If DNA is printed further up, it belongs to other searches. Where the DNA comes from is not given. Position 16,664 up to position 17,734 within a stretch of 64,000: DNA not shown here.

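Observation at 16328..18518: OAS-like nucleotidyltransferase coupled to a HEPN protein and a second minimal NTase: candidate archaeal OAS/RNase L-like or novel CBASS system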

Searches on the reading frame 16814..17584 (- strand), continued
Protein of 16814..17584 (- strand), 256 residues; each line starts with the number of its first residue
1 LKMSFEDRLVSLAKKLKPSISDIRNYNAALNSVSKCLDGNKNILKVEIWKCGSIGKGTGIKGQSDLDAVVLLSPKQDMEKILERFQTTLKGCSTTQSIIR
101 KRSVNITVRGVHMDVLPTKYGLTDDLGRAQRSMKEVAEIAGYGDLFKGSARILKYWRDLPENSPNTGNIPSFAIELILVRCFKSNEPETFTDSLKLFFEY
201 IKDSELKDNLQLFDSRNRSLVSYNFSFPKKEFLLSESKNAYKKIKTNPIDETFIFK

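Call 59: fold_search(model_id=the predicted structure, library=pdb)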
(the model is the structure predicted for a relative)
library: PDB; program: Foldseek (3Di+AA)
matches with E <= 10: 500; with E <= 0.001: 189
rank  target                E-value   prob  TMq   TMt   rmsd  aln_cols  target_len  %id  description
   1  6u7b_A                3.9e-10  1.00  0.49  0.42   7.6       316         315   18  Structure of E. coli MS115-1 CdnC:HORMA-deltaN complex (released 2019-12-25)
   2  6p8v_G                4.9e-10  1.00  0.53  0.45   7.7       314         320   19  Structure of E. coli MS115-1 HORMA:CdnC:Trip13 complex (released 2019-12-25)
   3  6p80                  9.2e-10  1.00  0.51  0.43   7.8       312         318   17  Structure of E. coli MS115-1 CdnC + ATP (released 2019-12-25)
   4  6p8u_A                2.2e-07  1.00  0.57  0.50   6.7       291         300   18  Structure of P. aeruginosa ATCC27853 CdnD:HORMA2:Peptide 1 complex (released 2019-12-25)
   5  6p82_B                3.7e-07  1.00  0.54  0.47   7.0       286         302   18  Structure of P. aeruginosa ATCC27853 CdnD, Apo form 1 (released 2019-12-25)
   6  6p82_A                8.6e-07  1.00  0.56  0.49   7.0       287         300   19  Structure of P. aeruginosa ATCC27853 CdnD, Apo form 1 (released 2019-12-25)
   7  6p8j_A                9.1e-07  1.00  0.58  0.50   6.8       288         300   18  Structure of P. aeruginosa ATCC27853 CdnD D62N/D64N mutant bound to ATP (released 2019-12-25)
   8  1fa0_A                1.3e-06  1.00  0.46  0.27   9.9       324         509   14  STRUCTURE OF YEAST POLY(A) POLYMERASE BOUND TO MANGANATE AND 3'-DATP (released 2000-08-30)
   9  1f5a                  2.4e-06  1.00  0.47  0.30   8.7       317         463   14  CRYSTAL STRUCTURE OF MAMMALIAN POLY(A) POLYMERASE (released 2000-09-13)
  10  7q73                  2.4e-06  1.00  0.48  0.28   8.7       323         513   12  Structure of Pla1 apo (released 2022-12-07)
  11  9ntn_G                2.4e-06  1.00  0.51  0.44   7.8       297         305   14  Structure of Cap10-CdnD complex containing NDG modification (released 2025-05-07)
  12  6p82_D                2.7e-06  1.00  0.55  0.48   7.0       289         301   18  Structure of P. aeruginosa ATCC27853 CdnD, Apo form 1 (released 2019-12-25)
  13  4fhx                  3.4e-06  1.00  0.49  0.41   8.6       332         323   14  Crystal structures of the Cid1 poly (U) polymerase reveal the mechanism for UTP selectivity - H336N mutant bound to MgAT (released 2012-08-29)
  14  8ysd                  3.8e-06  1.00  0.48  0.39  10.6       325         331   14  Crystal structure of the Deinococcus wulumuqiensis CD-NTase DwCdnB in complex with ATP (form 2) (released 2025-01-29)
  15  3c66_A                4.0e-06  1.00  0.45  0.26   9.6       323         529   13  Yeast poly(A) polymerase in complex with Fip1 residues 80-105 (released 2008-05-20)
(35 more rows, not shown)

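Call 65: find_related_loci(query=A6, collection=viral_contigs, flank=4000)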
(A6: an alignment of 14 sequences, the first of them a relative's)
Query A6 (254 aa) in viral_contigs; peptide patterns used: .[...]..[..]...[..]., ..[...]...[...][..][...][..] (x = any residue, [..] = any of these).
76 stretches matched a pattern, but none encodes a relative of the query by tblastn (E <= 1e-3).

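Call 68: find_related_loci(query=A1, collection=metagenome_contigs, flank=4000)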
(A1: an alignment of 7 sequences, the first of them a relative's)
Query A1 (254 aa) in metagenome_contigs; peptide patterns used: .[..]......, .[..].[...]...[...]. (x = any residue, [..] = any of these).
107 stretches matched a pattern; 4 encode a relative of the query (tblastn E <= 1e-3); 4 distinct loci.
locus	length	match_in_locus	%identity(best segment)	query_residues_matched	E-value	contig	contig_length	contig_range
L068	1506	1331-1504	50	16-73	3e-15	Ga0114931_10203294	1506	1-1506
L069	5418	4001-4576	27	14-195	9e-10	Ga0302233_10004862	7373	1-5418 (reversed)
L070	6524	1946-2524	28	37-205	2e-9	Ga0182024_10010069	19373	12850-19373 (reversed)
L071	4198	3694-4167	28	14-157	1e-8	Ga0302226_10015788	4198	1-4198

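Call 82: search_protein_families(library=pfam, proteins=[L008:1507-2181:+, L007:1715-2596:+, L012:1233-2132:+, L001:3449-4195:+], max_evalue=0.1)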
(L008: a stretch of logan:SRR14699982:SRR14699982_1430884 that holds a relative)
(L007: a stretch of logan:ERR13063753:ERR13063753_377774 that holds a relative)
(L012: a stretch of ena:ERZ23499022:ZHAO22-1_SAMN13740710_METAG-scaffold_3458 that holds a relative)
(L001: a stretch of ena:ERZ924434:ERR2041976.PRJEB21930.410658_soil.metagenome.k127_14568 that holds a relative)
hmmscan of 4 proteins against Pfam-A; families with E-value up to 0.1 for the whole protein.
L008:1507-2181:+ (224 aa): 1 family
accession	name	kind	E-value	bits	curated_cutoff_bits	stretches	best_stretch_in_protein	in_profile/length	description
PF18735.6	HEPN_RiboL-PSP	-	0.00075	19.9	28.4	1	95-219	80-182/191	RiboL-PSP-HEPN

L007:1715-2596:+ (293 aa): 3 families
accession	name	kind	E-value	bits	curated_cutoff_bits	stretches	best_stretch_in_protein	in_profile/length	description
PF13643.11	DUF4145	-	0.0083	16.6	23.1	1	199-278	3-80/88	Domain of unknown function (DUF4145)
PF03978.18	Borrelia_REV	-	0.013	15.8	27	1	243-292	51-100/181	Borrelia burgdorferi REV protein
PF16108.10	DUF4826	-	0.091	13.4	22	0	103-192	31-113/129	Domain of unknown function (DUF4826)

L012:1233-2132:+ (299 aa): 0 families

L001:3449-4195:+ (248 aa): 0 families

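Call 89: list_cluster_members(proteins=[P0031, P0078, P0093, P0059, P0064, P0030, P0028, P0037, P0084, P0119])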
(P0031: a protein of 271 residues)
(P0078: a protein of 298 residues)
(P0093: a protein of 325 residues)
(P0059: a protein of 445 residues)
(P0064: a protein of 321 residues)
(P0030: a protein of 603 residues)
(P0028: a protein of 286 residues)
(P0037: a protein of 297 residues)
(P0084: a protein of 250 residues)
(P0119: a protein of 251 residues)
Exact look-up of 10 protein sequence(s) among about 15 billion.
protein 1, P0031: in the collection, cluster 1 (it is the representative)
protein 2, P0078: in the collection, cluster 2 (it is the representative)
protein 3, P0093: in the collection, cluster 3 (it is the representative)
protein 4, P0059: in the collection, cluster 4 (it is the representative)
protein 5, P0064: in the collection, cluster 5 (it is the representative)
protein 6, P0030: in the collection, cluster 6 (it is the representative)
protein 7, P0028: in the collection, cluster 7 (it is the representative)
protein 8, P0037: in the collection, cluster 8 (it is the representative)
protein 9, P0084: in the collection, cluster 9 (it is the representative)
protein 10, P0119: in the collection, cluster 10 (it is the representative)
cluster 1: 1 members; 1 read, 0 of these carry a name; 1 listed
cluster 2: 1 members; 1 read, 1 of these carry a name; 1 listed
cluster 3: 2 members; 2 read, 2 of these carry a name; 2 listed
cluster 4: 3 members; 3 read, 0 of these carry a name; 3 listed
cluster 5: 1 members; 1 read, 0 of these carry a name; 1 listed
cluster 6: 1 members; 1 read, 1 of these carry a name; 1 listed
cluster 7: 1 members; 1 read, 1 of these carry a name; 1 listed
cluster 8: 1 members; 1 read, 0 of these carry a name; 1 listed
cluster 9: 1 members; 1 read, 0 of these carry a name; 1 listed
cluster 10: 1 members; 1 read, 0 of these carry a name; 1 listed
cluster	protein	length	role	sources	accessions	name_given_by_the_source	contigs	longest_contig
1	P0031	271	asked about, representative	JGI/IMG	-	-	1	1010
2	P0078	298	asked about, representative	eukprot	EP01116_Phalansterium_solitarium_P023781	TRINITY_DN8509_c0_g1_i1.p1 TRINITY_DN8509_c0_g1~~TRINITY_DN8509_c0_g1_i1.p1 ORF ...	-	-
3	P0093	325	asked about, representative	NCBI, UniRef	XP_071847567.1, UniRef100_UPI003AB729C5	2'-5'-oligoadenylate synthase 2-like [Apostichopus japonicus] | 2'-5'-oligoadenylate synthase 2-like n=1 Tax=Stichopus japonicus TaxID=307972 ...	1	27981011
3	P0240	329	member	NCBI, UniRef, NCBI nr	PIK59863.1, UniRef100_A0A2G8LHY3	putative 2'-5'-oligoadenylate synthase 1-like isoform X2 [Apostichopus japonicus] | Putative 2'-5'-oligoadenylate synthase 1-like isoform X2 n=1 Tax=Stichopus japonicus ...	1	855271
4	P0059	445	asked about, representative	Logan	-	-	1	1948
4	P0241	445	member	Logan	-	-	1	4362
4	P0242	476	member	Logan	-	-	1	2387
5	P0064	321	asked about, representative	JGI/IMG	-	-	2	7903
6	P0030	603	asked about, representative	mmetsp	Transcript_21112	Transcript_21112/g.32254 ORF Transcript_21112/g.32254 Transcript_21112/m.32254 ...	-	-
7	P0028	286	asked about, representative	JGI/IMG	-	tRNA nucleotidyltransferase (CCA-adding enzyme)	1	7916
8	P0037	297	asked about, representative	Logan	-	-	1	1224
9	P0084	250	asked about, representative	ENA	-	-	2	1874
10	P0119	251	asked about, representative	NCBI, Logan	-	-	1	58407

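Call 90: search_protein_families(library=pfam, proteins=[P0031, P0078, P0093, P0059, P0064, P0030, P0026, P0033, P0020, P0038], max_evalue=0.01)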
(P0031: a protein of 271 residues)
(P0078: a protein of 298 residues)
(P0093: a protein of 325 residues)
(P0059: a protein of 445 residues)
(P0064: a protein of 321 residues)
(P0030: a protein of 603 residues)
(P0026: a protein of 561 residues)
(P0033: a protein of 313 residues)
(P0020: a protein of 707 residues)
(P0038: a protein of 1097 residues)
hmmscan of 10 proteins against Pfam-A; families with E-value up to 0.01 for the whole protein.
P0031 (271 aa): 2 families
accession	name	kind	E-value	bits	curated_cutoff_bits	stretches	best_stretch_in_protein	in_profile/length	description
PF10421.14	OAS1_C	-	1.2e-07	31.9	19.9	1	141-232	24-121/188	2'-5'-oligoadenylate synthetase 1, domain 2, C-terminus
PF01909.29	NTP_transf_2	-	3.9e-05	24.4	21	1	31-75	2-43/93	Nucleotidyltransferase domain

P0078 (298 aa): 5 families
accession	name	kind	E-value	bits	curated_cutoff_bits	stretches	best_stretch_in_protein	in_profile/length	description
PF10421.14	OAS1_C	-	2.4e-14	53.8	19.9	1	135-278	22-168/188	2'-5'-oligoadenylate synthetase 1, domain 2, C-terminus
PF01909.29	NTP_transf_2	-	2.1e-06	28.4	21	1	24-114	1-73/93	Nucleotidyltransferase domain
PF18144.7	SMODS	-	5.7e-05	23.8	26.5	1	2-109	6-127/164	Second Messenger Oligonucleotide or Dinucleotide Synthetase domain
PF22600.2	MTPAP-like_central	-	0.0011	19.4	27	1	2-84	4-89/139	Poly(A) RNA polymerase, mitochondrial-like, central palm domain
PF18765.7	Polbeta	-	0.0066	17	26.9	0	26-77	2-51/93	Polymerase beta, Nucleotidyltransferase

P0093 (325 aa): 5 families
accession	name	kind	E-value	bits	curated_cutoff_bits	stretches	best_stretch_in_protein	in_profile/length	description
PF10421.14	OAS1_C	-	2.8e-14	53.6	19.9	1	150-307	18-184/188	2'-5'-oligoadenylate synthetase 1, domain 2, C-terminus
PF18144.7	SMODS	-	2.2e-07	31.7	26.5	1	1-119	1-133/164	Second Messenger Oligonucleotide or Dinucleotide Synthetase domain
PF01909.29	NTP_transf_2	-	0.0029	18.4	21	0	36-89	9-47/93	Nucleotidyltransferase domain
PF17403.7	Nrap_D2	-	0.0029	17.8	33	0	257-298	101-141/151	Nrap protein PAP/OAS-like domain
PF22600.2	MTPAP-like_central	-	0.004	17.7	27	0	3-99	1-90/139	Poly(A) RNA polymerase, mitochondrial-like, central palm domain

P0059 (445 aa): 3 families
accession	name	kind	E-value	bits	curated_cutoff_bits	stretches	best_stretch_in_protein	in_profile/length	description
PF10421.14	OAS1_C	-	1.7e-09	37.9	19.9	1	145-295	15-159/188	2'-5'-oligoadenylate synthetase 1, domain 2, C-terminus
PF18144.7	SMODS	-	4.1e-05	24.3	26.5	1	2-127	4-134/164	Second Messenger Oligonucleotide or Dinucleotide Synthetase domain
PF17406.7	Nrap_D5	-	0.0013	19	27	1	176-245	7-64/162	Nrap protein PAP/OAS1-like domain 5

P0064 (321 aa): 3 families
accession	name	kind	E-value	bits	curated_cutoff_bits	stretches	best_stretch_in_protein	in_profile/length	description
PF10421.14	OAS1_C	-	4.7e-08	33.3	19.9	1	150-202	24-77/188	2'-5'-oligoadenylate synthetase 1, domain 2, C-terminus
PF18144.7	SMODS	-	1.3e-06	29.2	26.5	1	17-127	8-127/164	Second Messenger Oligonucleotide or Dinucleotide Synthetase domain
PF01909.29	NTP_transf_2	-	0.00031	21.5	21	1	48-98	13-61/93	Nucleotidyltransferase domain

P0030 (603 aa): 10 families
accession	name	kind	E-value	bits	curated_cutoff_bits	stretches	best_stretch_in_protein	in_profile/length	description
PF01926.29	MMR_HSR1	-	3.6e-09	37.2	21.9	1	303-393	3-99/113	50S ribosome-binding GTPase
PF03193.22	RsgA_GTPase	-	1.5e-06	28.6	30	1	294-353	100-168/174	RsgA GTPase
PF10421.14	OAS1_C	-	2.4e-06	27.7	19.9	1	150-263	25-150/188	2'-5'-oligoadenylate synthetase 1, domain 2, C-terminus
PF01909.29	NTP_transf_2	-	0.0016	19.2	21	1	44-95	3-47/93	Nucleotidyltransferase domain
PF00735.24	Septin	-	0.0024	17.7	26.2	1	302-344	7-51/280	Septin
PF02492.25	cobW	-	0.0044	17.1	20.7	0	301-323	2-23/180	CobW/HypB/UreG, nucleotide-binding domain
PF13401.12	AAA_22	-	0.0052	17.5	27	0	299-330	5-33/130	AAA domain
PF08477.19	Roc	-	0.0057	17.3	27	0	303-332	3-32/119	Ras of Complex, Roc, domain of DAPkinase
PF00350.29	Dynamin_N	-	0.0083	16.6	27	0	303-397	2-97/168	Dynamin family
PF00071.28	Ras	-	0.0098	15.9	21.6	0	302-394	2-98/162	Ras family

P0026 (561 aa): 4 families
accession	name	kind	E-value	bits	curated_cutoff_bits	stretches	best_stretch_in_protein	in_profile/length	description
PF01909.29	NTP_transf_2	-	1e-07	32.7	21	1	321-371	5-47/93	Nucleotidyltransferase domain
PF10421.14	OAS1_C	-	3.1e-06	27.4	19.9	1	423-502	23-101/188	2'-5'-oligoadenylate synthetase 1, domain 2, C-terminus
PF18144.7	SMODS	-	1e-05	26.3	26.5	1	292-401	4-127/164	Second Messenger Oligonucleotide or Dinucleotide Synthetase domain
PF18765.7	Polbeta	-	0.0014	19.2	26.9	1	336-384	20-65/93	Polymerase beta, Nucleotidyltransferase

P0033 (313 aa): 6 families
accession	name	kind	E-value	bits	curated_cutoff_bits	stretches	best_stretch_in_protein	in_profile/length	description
PF10421.14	OAS1_C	-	4.4e-12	46.4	19.9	1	180-292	19-148/188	2'-5'-oligoadenylate synthetase 1, domain 2, C-terminus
PF18144.7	SMODS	-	1.1e-10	42.5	26.5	1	17-145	6-132/164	Second Messenger Oligonucleotide or Dinucleotide Synthetase domain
PF01909.29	NTP_transf_2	-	4.9e-08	33.7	21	1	42-103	3-63/93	Nucleotidyltransferase domain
PF07528.20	DZF_N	-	0.00043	20.8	27.1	1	56-104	86-137/210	DZF N-terminal domain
PF22600.2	MTPAP-like_central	-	0.0045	17.5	27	1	28-126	14-103/139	Poly(A) RNA polymerase, mitochondrial-like, central palm domain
PF18765.7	Polbeta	-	0.0062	17.1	26.9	0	65-103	20-57/93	Polymerase beta, Nucleotidyltransferase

P0020 (707 aa): 5 families
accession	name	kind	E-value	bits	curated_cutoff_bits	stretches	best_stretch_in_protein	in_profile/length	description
PF10421.14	OAS1_C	-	5.2e-30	104.9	19.9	2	159-288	7-151/188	2'-5'-oligoadenylate synthetase 1, domain 2, C-terminus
PF01909.29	NTP_transf_2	-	1.8e-15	57.5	21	2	49-90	12-56/93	Nucleotidyltransferase domain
PF18144.7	SMODS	-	1.4e-09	38.8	26.5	1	320-396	1-87/164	Second Messenger Oligonucleotide or Dinucleotide Synthetase domain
PF18765.7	Polbeta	-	2.5e-05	24.8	26.9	0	370-406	20-55/93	Polymerase beta, Nucleotidyltransferase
PF14164.11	YqzH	-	0.0037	17.7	30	0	505-556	8-60/64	YqzH-like protein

P0038 (1097 aa): 4 families
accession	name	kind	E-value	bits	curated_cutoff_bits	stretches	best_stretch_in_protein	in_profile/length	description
PF10421.14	OAS1_C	-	1.6e-246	810.9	19.9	3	914-1094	2-186/188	2'-5'-oligoadenylate synthetase 1, domain 2, C-terminus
PF01909.29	NTP_transf_2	-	4.2e-22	78.8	21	3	791-853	1-60/93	Nucleotidyltransferase domain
PF18144.7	SMODS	-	5.1e-18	66.3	26.5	2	765-833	6-72/164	Second Messenger Oligonucleotide or Dinucleotide Synthetase domain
PF07528.20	DZF_N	-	6.1e-06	26.8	27.1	0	17-82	46-116/210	DZF N-terminal domain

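Call 91: search_protein_families(library=padloc, proteins=[P0119, P0084, P0036, P0028, P0022, P0090, P0012, P0031, P0134, L008:1507-2181:+], max_evalue=1e-8)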
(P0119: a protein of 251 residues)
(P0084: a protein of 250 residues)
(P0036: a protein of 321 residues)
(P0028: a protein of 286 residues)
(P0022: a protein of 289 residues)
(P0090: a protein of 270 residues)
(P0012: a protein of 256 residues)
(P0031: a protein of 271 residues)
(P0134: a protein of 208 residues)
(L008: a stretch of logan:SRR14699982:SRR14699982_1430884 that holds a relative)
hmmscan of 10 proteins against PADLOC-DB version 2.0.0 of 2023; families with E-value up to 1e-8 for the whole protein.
P0119 (251 aa): 8 families
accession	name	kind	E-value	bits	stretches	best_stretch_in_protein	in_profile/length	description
PDLC00803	Cyclase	-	7e-83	276.2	1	1-251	1-253/253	oligonucleotide-cyclase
PDLC00823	Cyclase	-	1.9e-20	71.7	1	39-240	40-250/285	oligonucleotide-cyclase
PDLC00776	Cyclase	-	2.2e-18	64.6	1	3-239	5-251/287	oligonucleotide-cyclase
PDLC00808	Cyclase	-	5.6e-14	50.2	1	37-203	46-237/325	oligonucleotide-cyclase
PDLC00809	Cyclase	-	1.9e-12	45.4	1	36-234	37-255/295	oligonucleotide-cyclase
PDLC00769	Cyclase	-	1.3e-09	35.9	1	41-212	42-224/261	oligonucleotide-cyclase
PDLC00773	Cyclase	-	2.3e-09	35.3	1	44-213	47-232/334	oligonucleotide-cyclase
PDLC00796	Cyclase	-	7.7e-09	33.4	0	47-188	49-205/432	oligonucleotide-cyclase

P0084 (250 aa): 11 families
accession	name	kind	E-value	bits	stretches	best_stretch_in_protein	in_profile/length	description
PDLC00803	Cyclase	-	1.7e-73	245.4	1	1-249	1-252/253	oligonucleotide-cyclase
PDLC00808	Cyclase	-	5.1e-23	79.9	1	17-203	21-238/325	oligonucleotide-cyclase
PDLC00823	Cyclase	-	3.3e-21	74.2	1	9-235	11-246/285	oligonucleotide-cyclase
PDLC00776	Cyclase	-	5.1e-19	66.7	1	3-214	5-227/287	oligonucleotide-cyclase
PDLC00769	Cyclase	-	7.8e-13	46.4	1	1-205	1-218/261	oligonucleotide-cyclase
PDLC00786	Cyclase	-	1.6e-12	45.4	1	2-188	2-210/293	oligonucleotide-cyclase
PDLC00822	Cyclase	-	5.9e-12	43.6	1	1-133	1-142/375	oligonucleotide-cyclase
PDLC00773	Cyclase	-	1.2e-11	42.8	1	36-214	38-241/334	oligonucleotide-cyclase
PDLC00796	Cyclase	-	4.9e-11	40.6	1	1-183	1-201/432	oligonucleotide-cyclase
PDLC00814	Cyclase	-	7.7e-11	39.9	1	17-188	19-211/295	oligonucleotide-cyclase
PDLC00774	Cyclase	-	1.8e-09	35.2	1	12-238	13-255/316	oligonucleotide-cyclase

P0036 (321 aa): 17 families
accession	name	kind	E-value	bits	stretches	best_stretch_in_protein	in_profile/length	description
PDLC00808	Cyclase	-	1.1e-146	486.3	1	3-321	2-324/325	oligonucleotide-cyclase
PDLC00791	Cyclase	-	2.4e-27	94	1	2-319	4-338/345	oligonucleotide-cyclase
PDLC00823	Cyclase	-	2.6e-27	94.2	1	17-319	14-281/285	oligonucleotide-cyclase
PDLC00803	Cyclase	-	1e-24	85.6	1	31-309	23-246/253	oligonucleotide-cyclase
PDLC00773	Cyclase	-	5e-20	70.4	1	39-320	30-295/334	oligonucleotide-cyclase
PDLC00822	Cyclase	-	8.4e-18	62.8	1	162-319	202-342/375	oligonucleotide-cyclase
PDLC00809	Cyclase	-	5.2e-17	60.4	1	27-319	19-292/295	oligonucleotide-cyclase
PDLC00793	Cyclase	-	8.8e-17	59.4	1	9-320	5-298/462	oligonucleotide-cyclase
PDLC00776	Cyclase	-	2e-16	58.2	1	30-240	23-222/287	oligonucleotide-cyclase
PDLC00802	Cyclase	-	1.5e-15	55.3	0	10-84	8-85/332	oligonucleotide-cyclase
PDLC00787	Cyclase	-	2.7e-13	47.9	1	10-320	6-302/333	oligonucleotide-cyclase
PDLC00818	Cyclase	-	3.7e-13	47.7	0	156-319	158-292/322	oligonucleotide-cyclase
PDLC00810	Cyclase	-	3.9e-12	44.3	1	56-317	50-294/335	oligonucleotide-cyclase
PDLC00796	Cyclase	-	2.3e-11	41.7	1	18-237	11-229/432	oligonucleotide-cyclase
PDLC00785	Cyclase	-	2.3e-11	41.6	0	58-138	47-133/443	oligonucleotide-cyclase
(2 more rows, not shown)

P0028 (286 aa): 10 families
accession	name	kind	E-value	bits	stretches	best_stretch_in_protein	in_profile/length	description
PDLC00808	Cyclase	-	1.6e-27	94.7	1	2-276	9-300/325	oligonucleotide-cyclase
PDLC00803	Cyclase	-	2.3e-19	68.1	1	15-232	15-225/253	oligonucleotide-cyclase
PDLC00776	Cyclase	-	1.4e-16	58.7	1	8-189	13-196/287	oligonucleotide-cyclase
PDLC00823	Cyclase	-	2.5e-16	58.2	1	5-220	11-225/285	oligonucleotide-cyclase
PDLC00769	Cyclase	-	5.2e-12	43.7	1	11-186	14-193/261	oligonucleotide-cyclase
PDLC00796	Cyclase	-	3.5e-11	41.1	1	5-189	9-200/432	oligonucleotide-cyclase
PDLC00809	Cyclase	-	3.1e-10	38.1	1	11-220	15-236/295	oligonucleotide-cyclase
PDLC00791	Cyclase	-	9.9e-10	36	1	11-265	20-302/345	oligonucleotide-cyclase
PDLC00790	Cyclase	-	4e-09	34.3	1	2-190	36-228/310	oligonucleotide-cyclase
PDLC00786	Cyclase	-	8.4e-09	33.2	0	5-195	9-210/293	oligonucleotide-cyclase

P0022 (289 aa): 9 families
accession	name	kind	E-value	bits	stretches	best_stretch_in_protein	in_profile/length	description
PDLC00808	Cyclase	-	1.1e-35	121.5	1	19-264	26-284/325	oligonucleotide-cyclase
PDLC00803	Cyclase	-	6.8e-22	76.3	1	12-264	13-232/253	oligonucleotide-cyclase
PDLC00823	Cyclase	-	1.7e-16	58.7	1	3-214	5-212/285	oligonucleotide-cyclase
PDLC00791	Cyclase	-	1.2e-15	55.5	1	22-259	31-292/345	oligonucleotide-cyclase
PDLC00773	Cyclase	-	1.5e-14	52.3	1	2-218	2-224/334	oligonucleotide-cyclase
PDLC00822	Cyclase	-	4.1e-12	44.1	0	1-127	1-131/375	oligonucleotide-cyclase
PDLC00769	Cyclase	-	9e-10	36.4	1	1-216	1-215/261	oligonucleotide-cyclase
PDLC00809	Cyclase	-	4.7e-09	34.3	1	11-208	11-217/295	oligonucleotide-cyclase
PDLC00796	Cyclase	-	4.8e-09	34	1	1-219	1-229/432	oligonucleotide-cyclase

P0090 (270 aa): 4 families
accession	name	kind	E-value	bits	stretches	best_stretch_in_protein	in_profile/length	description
PDLC00803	Cyclase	-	1.5e-19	68.7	1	15-241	17-244/253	oligonucleotide-cyclase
PDLC00823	Cyclase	-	1.4e-18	65.6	1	12-233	14-244/285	oligonucleotide-cyclase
PDLC00776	Cyclase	-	1.3e-12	45.7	1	5-226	7-238/287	oligonucleotide-cyclase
PDLC00808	Cyclase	-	2.1e-12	45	1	40-209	50-241/325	oligonucleotide-cyclase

P0012 (256 aa): 7 families
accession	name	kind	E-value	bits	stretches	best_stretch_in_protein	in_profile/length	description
PDLC00808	Cyclase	-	3.4e-20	70.6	1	17-215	26-250/325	oligonucleotide-cyclase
PDLC00823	Cyclase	-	3.7e-16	57.6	1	2-116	3-121/285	oligonucleotide-cyclase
PDLC00803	Cyclase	-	3e-14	51.3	1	4-116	3-115/253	oligonucleotide-cyclase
PDLC00796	Cyclase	-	6.7e-10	36.9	1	3-123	2-123/432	oligonucleotide-cyclase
PDLC00790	Cyclase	-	1.7e-09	35.5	0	4-199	37-245/310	oligonucleotide-cyclase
PDLC00776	Cyclase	-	4.7e-09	34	0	3-95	4-95/287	oligonucleotide-cyclase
PDLC00792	Cyclase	-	9.9e-09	32.9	0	3-117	2-117/236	oligonucleotide-cyclase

P0031 (271 aa): 4 families
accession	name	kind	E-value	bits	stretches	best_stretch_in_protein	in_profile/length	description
PDLC00808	Cyclase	-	1.3e-18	65.4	1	19-248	23-278/325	oligonucleotide-cyclase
PDLC00803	Cyclase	-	1.5e-10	39.2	1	23-252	22-230/253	oligonucleotide-cyclase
PDLC00822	Cyclase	-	2.5e-09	35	0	157-248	214-303/375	oligonucleotide-cyclase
PDLC00823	Cyclase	-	7.4e-09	33.6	1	44-213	45-210/285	oligonucleotide-cyclase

P0134 (208 aa): 1 family
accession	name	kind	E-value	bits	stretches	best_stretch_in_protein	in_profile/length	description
PDLC00803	Cyclase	-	3.7e-11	41.2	1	5-131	4-128/253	oligonucleotide-cyclase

L008:1507-2181:+ (224 aa): 0 families

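Call 114: search_protein_families(library=pfam, alignment_id=A6, max_evalue=0.1)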
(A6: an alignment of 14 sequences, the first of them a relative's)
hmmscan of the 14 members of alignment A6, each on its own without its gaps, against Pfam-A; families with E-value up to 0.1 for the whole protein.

A. member 1, P0004 (254 aa): 4 families
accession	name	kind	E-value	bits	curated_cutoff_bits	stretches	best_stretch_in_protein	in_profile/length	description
PF18144.7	SMODS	-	1.8e-06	28.7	26.5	1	1-116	1-130/164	Second Messenger Oligonucleotide or Dinucleotide Synthetase domain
PF01909.29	NTP_transf_2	-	0.00024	21.9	21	1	38-83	8-47/93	Nucleotidyltransferase domain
PF04129.18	Vps52_CC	-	0.029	14.5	26.5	1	74-107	24-57/173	Vps52/Sac2 family, coiled-coil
PF20879.2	SidM_N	-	0.067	12.9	27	1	39-90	55-105/285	SidM, N-terminal domain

B. families by the number of members that match (of 14 scanned): 17 families
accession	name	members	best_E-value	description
PF18144.7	SMODS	13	1.8e-08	Second Messenger Oligonucleotide or Dinucleotide Synthetase domain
PF01909.29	NTP_transf_2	13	3.7e-08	Nucleotidyltransferase domain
PF18765.7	Polbeta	12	2e-05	Polymerase beta, Nucleotidyltransferase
PF22600.2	MTPAP-like_central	8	8.3e-07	Poly(A) RNA polymerase, mitochondrial-like, central palm domain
PF07528.20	DZF_N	6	1.5e-05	DZF N-terminal domain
PF02153.23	PDH_N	3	0.0099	Prephenate dehydrogenase, nucleotide-binding domain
PF14091.12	DUF4269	2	0.046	Domain of unknown function (DUF4269)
PF15397.11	DUF4618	1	0.011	Domain of unknown function (DUF4618)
PF10668.15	Phage_terminase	1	0.013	Phage terminase small subunit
PF10429.15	Mtr2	1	0.018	Nuclear pore RNA shuttling protein Mtr2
PF23592.1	Cadherin_CELSR2_9th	1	0.026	CELSR2-like, ninth cadherin domain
PF04129.18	Vps52_CC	1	0.029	Vps52/Sac2 family, coiled-coil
PF08529.16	NusA_N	1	0.032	NusA N-terminal domain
PF21737.2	DUF6865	1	0.038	Family of unknown function (DUF6865)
PF14792.12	DNA_pol_B_palm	1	0.062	DNA polymerase beta palm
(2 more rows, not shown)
